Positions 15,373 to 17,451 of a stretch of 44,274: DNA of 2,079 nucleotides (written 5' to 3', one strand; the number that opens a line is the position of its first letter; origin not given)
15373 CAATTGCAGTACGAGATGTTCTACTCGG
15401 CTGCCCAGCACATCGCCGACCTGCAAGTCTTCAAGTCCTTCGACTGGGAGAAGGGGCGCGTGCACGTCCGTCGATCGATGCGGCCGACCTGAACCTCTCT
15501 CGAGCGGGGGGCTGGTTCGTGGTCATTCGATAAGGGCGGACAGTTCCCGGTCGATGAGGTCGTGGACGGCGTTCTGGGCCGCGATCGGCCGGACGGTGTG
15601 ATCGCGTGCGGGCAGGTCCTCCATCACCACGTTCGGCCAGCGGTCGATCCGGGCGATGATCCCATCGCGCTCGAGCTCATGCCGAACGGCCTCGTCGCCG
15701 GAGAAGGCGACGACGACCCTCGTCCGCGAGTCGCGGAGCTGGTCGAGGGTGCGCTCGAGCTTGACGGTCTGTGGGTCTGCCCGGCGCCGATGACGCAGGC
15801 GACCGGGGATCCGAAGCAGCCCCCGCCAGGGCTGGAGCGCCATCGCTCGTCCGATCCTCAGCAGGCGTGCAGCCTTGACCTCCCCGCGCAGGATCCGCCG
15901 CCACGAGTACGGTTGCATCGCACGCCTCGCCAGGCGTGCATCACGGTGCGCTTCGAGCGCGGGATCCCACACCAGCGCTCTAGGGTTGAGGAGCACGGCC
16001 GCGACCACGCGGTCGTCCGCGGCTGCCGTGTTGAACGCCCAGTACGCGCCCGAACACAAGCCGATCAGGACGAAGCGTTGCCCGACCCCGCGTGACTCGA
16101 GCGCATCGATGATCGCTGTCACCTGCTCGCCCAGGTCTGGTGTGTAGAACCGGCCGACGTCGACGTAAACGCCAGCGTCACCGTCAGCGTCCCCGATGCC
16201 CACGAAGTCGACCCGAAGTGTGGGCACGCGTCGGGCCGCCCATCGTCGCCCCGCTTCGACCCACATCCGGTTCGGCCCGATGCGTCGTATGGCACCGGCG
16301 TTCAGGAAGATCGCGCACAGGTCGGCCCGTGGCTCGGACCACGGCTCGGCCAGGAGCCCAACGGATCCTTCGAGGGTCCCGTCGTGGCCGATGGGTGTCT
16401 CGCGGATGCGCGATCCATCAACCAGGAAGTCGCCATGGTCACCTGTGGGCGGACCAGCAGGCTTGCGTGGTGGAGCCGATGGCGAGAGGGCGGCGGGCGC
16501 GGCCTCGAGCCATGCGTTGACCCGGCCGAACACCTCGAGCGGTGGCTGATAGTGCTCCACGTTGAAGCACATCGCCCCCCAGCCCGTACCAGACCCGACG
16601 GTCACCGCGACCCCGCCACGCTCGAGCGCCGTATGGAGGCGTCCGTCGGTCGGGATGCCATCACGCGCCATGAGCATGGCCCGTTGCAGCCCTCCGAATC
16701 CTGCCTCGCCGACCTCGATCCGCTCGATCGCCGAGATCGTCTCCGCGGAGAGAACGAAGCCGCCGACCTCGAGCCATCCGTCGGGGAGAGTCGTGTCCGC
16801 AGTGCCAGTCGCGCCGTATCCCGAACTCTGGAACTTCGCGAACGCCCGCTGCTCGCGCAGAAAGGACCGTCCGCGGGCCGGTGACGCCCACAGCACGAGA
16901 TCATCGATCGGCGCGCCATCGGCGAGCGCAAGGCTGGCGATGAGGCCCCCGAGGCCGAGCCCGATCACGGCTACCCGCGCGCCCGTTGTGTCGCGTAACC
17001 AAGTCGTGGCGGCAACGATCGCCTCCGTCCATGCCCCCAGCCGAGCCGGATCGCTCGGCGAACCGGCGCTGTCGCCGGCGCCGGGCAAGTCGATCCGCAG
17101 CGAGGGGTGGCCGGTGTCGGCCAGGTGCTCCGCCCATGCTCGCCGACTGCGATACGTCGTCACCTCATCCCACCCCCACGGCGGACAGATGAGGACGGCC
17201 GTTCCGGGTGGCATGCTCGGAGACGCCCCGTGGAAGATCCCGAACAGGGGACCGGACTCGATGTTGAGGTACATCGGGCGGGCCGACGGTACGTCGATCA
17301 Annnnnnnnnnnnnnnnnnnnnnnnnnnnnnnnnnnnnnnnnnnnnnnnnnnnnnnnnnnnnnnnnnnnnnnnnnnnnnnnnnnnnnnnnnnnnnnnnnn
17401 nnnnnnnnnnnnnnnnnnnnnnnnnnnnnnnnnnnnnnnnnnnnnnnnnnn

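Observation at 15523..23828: Six-gene translationally coupled operon built around an aaRS-like amino acid:carrier-protein ligase, with a dedicated divergent AcpS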

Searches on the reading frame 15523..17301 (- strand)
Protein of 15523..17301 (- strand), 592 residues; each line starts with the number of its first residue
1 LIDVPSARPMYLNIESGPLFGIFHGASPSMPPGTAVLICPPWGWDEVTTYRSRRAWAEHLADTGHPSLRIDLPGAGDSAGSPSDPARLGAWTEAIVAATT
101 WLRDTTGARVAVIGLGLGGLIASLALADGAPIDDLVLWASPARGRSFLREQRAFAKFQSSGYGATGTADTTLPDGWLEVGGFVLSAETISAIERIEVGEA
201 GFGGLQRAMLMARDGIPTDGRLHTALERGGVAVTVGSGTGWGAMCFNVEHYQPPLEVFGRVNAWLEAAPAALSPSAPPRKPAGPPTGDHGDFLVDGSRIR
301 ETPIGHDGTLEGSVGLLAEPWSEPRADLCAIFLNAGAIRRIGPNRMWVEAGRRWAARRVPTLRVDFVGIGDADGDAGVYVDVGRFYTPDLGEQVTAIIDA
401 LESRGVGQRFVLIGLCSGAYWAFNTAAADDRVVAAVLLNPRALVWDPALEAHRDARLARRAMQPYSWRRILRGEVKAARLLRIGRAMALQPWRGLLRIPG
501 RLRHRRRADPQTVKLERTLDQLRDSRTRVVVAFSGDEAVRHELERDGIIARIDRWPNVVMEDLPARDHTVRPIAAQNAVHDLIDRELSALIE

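Call 4: search_protein_families(library=pfam, proteins=[window:15523-17301:-], max_evalue=0.01)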
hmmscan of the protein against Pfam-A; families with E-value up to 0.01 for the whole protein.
window:15523-17301:- (592 aa): 5 families
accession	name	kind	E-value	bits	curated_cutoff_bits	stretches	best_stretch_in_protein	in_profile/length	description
PF12146.15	Hydrolase_4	-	3.4e-10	40.1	27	2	56-145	23-114/239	Serine aminopeptidase, S33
PF12697.13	Abhydrolase_6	-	5.6e-09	37.4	26.3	1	354-568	20-204/217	Alpha/beta hydrolase family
PF00561.26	Abhydrolase_1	-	7.5e-09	36.1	25.8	1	54-140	18-102/245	alpha/beta hydrolase fold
PF01738.24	DLH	-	0.00041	20.4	21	0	393-438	80-127/217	Dienelactone hydrolase family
PF06259.18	Abhydrolase_8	-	0.008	16.3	20.5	0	103-142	102-144/178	Alpha/beta hydrolase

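Call 5: search_protein_families(library=ncbifam, proteins=[window:15523-17301:-], max_evalue=0.01)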
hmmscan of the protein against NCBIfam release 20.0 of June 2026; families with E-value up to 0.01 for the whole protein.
window:15523-17301:- (592 aa): 4 families
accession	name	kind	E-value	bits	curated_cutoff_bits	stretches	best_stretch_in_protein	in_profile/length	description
TIGR03101.1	hydr2_PEP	hypoth_equivalog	4e-22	79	202.75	1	8-195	1-192/266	hydrolase 2, exosortase A system-associated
TIGR03100.1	hydr1_PEP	hypoth_equivalog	9.3e-22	77.6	168.45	2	328-493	27-184/274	hydrolase 1, exosortase A system-associated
TIGR02427.1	protocat_pcaD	equivalog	0.00017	21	255.85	0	64-142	39-114/251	3-oxoadipate enol-lactonase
NF058544.1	IVPilMotSglTMyx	equivalog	0.0015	18.4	300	0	55-129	56-125/210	type IV pili motility protein SglT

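Call 50: find_homologous_proteins(query=window:15523-17301:-, max_evalue=0.001)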
Query window:15523-17301:- (592 aa): 1666 proteins with E <= 0.001 among 8000 candidates; the best 120 are listed.
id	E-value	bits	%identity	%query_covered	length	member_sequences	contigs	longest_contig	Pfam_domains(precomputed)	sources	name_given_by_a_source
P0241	0.0e+0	1317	100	98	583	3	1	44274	PF12697.14,PF00561.27,PF12146.16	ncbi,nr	ncbi:MAG: hypothetical protein H0W07_08260 [Chloroflexi bacterium]|nr:hypothetical protein [Chlorofl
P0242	6.8e-220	750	60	100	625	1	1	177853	PF12697.14,PF00561.27,PF12146.16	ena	-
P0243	1.4e-217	742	60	99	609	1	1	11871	PF12697.14,PF12146.16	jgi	jgi:dienelactone hydrolase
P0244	2.1e-215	735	58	99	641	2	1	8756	PF12697.14,PF00561.27,PF12146.16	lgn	-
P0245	1.3e-211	723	59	99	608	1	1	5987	PF27460.1,PF12146.16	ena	-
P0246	5.9e-211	720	57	100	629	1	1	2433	PF12146.16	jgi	jgi:pimeloyl-ACP methyl ester carboxylesterase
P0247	2.0e-208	712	58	99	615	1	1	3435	PF02129.25,PF12697.14,PF00561.27,PF12146.16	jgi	jgi:pimeloyl-ACP methyl ester carboxylesterase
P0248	2.9e-208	711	58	97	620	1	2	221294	PF12697.14,PF12146.16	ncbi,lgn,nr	ncbi:MAG TPA: alpha/beta fold hydrolase [Candidatus Dormibacteraeota bacterium]|nr:alpha/beta fold h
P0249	8.3e-207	707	56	99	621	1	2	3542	PF02129.25,PF12697.14,PF00561.27,PF12146.16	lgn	-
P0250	1.4e-206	706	57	98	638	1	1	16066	PF12697.14,PF00561.27,PF12146.16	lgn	-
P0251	2.1e-206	705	55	100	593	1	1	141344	PF12697.14,PF00561.27,PF12146.16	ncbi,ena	-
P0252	2.1e-206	705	58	99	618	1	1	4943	PF12697.14,PF12146.16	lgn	-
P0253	2.7e-206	705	56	99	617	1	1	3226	PF12697.14,PF00561.27,PF12146.16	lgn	-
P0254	5.1e-205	701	57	99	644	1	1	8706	PF12697.14,PF00561.27,PF12146.16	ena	-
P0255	1.2e-203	696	56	99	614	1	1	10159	PF02129.25,PF12697.14,PF12146.16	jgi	jgi:pimeloyl-ACP methyl ester carboxylesterase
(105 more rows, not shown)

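Call 69: predict_structure(alignment_id=A4)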
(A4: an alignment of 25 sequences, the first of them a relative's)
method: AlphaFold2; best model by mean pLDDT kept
length: 583 residues; sequences in the alignment: 25
mean_pLDDT: 83.9   pTM: 0.85
mean pLDDT of the five models: 83.9, 82.9, 82.0, 80.8, 80.1
residues with pLDDT >= 90: 279; 70-90: 209; 50-70: 68; < 50: 27
segments of 3 or more residues with pLDDT < 50: 151-160, 264-268, 488-496
pLDDT, mean of each block of 10 residues (from residue 1): 92 91 91 83 88 94 91 88 96 89 96 93 95 93 77 43 80 88 92 87 90 92 93 67 83 92 52 76 93 74 83 90 77 76 95 88 77 81 90 91 94 96 96 84 73 69 60 63 51 53 89 96 88 87 93 83 86 95 89
secondary structure, 60 per line:
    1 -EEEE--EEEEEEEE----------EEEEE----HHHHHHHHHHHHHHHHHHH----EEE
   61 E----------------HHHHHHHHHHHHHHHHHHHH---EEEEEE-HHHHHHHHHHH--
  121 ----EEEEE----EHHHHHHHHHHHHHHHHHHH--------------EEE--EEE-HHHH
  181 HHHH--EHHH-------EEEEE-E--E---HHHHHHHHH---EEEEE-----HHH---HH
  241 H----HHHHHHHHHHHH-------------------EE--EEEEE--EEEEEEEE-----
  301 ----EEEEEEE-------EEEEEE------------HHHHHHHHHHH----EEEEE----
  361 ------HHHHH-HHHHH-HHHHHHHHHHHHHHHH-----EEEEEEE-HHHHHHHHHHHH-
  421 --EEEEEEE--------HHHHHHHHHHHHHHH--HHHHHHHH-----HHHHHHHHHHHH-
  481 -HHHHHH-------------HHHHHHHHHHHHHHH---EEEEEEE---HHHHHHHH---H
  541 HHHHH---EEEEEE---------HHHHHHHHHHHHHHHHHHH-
elements in order: E2-5 E8-15 E26-30 H35-53 E58-61 H78-97 E101-106 H108-118 E125-129 H135-153 E168-170 E173-175 H177-184 E198-202 H211-219 E223-227 H246-257 E281-285 E288-295 E305-311 E319-324 H337-347 E352-356 H367-371 H373-377 H379-394 E400-406 H408-419 E423-429 H438-452 H455-462 H468-479 H482-487 H501-515 E519-525 H529-536 H540-545 E549-554 H564-582

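Call 72: fold_search(model_id=the predicted structure, library=pdb)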
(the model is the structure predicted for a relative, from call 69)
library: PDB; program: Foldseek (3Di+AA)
matches with E <= 10: 1615; with E <= 0.001: 1151
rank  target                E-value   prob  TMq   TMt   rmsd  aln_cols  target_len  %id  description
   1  7wwh_A                1.6e-10  1.00  0.33  0.70   4.7       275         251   17  Crystal structure of the Geobacillus thermoglucosidasius feruloyl esterase GthFAE (released 2022-03-09)
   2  8b4u                  1.9e-10  1.00  0.33  0.68   6.3       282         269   17  The crystal structure of PET46, a PETase enzyme from Candidatus bathyarchaeota (released 2023-08-23)
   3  2wtm_A                2.6e-10  1.00  0.32  0.68   6.8       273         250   16  Est1E from Butyrivibrio proteoclasticus (released 2010-01-19)
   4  9h0z_A                3.7e-10  1.00  0.28  0.60  10.8       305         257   14  Crystal structure of TTL[Nle], thermophilic lipase TTL from Thermoanaerobacter thermohydrosulfuricus containing non-ca (released 2025-10-29)
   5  2wtn_A                3.9e-10  1.00  0.32  0.70   6.6       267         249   18  Ferulic Acid bound to Est1E from Butyrivibrio proteoclasticus (released 2010-01-19)
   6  2wtm_C                5.8e-10  1.00  0.32  0.69   6.6       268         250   18  Est1E from Butyrivibrio proteoclasticus (released 2010-01-19)
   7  7q4j_A                8.2e-10  1.00  0.27  0.58  10.7       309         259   14  A thermostable lipase from Thermoanaerobacter thermohydrosulfuricus in complex a monoacylglycerol intermediate (released 2023-05-10)
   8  7z2x_B                1.0e-09  1.00  0.31  0.62   6.4       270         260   17  Wild-type ferulic acid esterase from Lactobacillus buchneri (released 2022-11-30)
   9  7q4h_A                1.1e-09  1.00  0.28  0.59  10.9       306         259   14  A thermostable lipase from Thermoanaerobacter thermohydrosulfuricus in complex with PMSF (released 2023-05-10)
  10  3pf9                  2.1e-09  1.00  0.34  0.71   5.3       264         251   17  Crystal structure of the Lactobacillus johnsonii cinnamoyl esterase LJ0536 S106A mutant (released 2011-08-31)
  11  7z2u_A                2.2e-09  1.00  0.31  0.62   6.5       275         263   17  Wild-type ferulic acid esterase from Lactobacillus buchneri in complex with ferulate (released 2022-11-30)
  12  3pfb_A                2.3e-09  1.00  0.34  0.73   5.0       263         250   16  Crystal structure of the Lactobacillus johnsonii cinnamoyl esterase LJ0536 S106A mutant in complex with ethylferulate (released 2011-08-31)
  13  9h0z_E                2.3e-09  1.00  0.31  0.68   6.3       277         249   16  Crystal structure of TTL[Nle], thermophilic lipase TTL from Thermoanaerobacter thermohydrosulfuricus containing non-ca (released 2025-10-29)
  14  7z2v_B                2.8e-09  1.00  0.31  0.61   6.6       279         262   18  Ferulic acid esterase variant S114A from Lactobacillus buchneri (released 2022-11-30)
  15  6t6h                  3.1e-09  1.00  0.30  0.63   6.7       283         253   18  Apo structure of the Bottromycin epimerase BotH (released 2020-07-15)
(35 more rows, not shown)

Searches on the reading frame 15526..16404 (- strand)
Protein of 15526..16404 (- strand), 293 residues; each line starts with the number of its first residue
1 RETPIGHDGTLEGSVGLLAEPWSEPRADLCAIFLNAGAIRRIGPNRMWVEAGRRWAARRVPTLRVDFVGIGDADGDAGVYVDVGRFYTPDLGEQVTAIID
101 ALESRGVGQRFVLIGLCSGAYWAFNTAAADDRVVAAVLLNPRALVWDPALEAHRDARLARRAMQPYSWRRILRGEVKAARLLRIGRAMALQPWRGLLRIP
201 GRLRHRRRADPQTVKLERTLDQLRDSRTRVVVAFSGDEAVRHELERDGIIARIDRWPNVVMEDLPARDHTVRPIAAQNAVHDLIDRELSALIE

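Call 77: search_dna_similar(query=window:15526-16404:-, collection=plasmids, mode=protein, max_rows=40, max_evalue=0.001)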
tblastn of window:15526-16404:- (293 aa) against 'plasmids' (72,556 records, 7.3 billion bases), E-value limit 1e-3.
Records with a match: 7; places in all: 7; records where one place covers at least 80% of the query: 4.
Best place of each record, by identity: <60% 7.
By first word of the organism name: Rhizobium 2; Cupriavidus 2; Allorhizobium 1; Phyllobacterium 1; Methylobacterium 1.
By predicted mobility (MOB-suite, as given by PLSDB): non-mobilizable 5; mobilizable 2.
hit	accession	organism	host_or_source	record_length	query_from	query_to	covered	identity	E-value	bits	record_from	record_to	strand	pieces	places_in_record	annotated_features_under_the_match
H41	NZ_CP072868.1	Rhizobium sp. NLR16a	lentil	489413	3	286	97%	28.6%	5e-5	52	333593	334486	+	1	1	alpha/beta fold hydrolase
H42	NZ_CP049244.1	Allorhizobium pseudoryzae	cell culture,soil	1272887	16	292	95%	27.5%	2e-5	53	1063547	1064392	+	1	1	none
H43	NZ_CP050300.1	Phyllobacterium sp. 628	Oxytropis pumilio,cell culture,root ...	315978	1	286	98%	26.4%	6e-4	49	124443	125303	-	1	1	alpha/beta fold hydrolase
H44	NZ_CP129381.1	Rhizobium sp. SSA_523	single cell,Sea water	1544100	16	284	92%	27.6%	1e-6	57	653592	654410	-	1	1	none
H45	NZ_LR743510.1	Methylobacterium bullatum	-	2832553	16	177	55%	33.5%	2e-5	54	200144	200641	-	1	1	none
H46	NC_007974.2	Cupriavidus metallidurans CH34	-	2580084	6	182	60%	29.9%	1e-4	51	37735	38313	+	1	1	none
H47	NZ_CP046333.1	Cupriavidus metallidurans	sedimentation pond in a zinc factory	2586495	6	182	60%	29.9%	1e-4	51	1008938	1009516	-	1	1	none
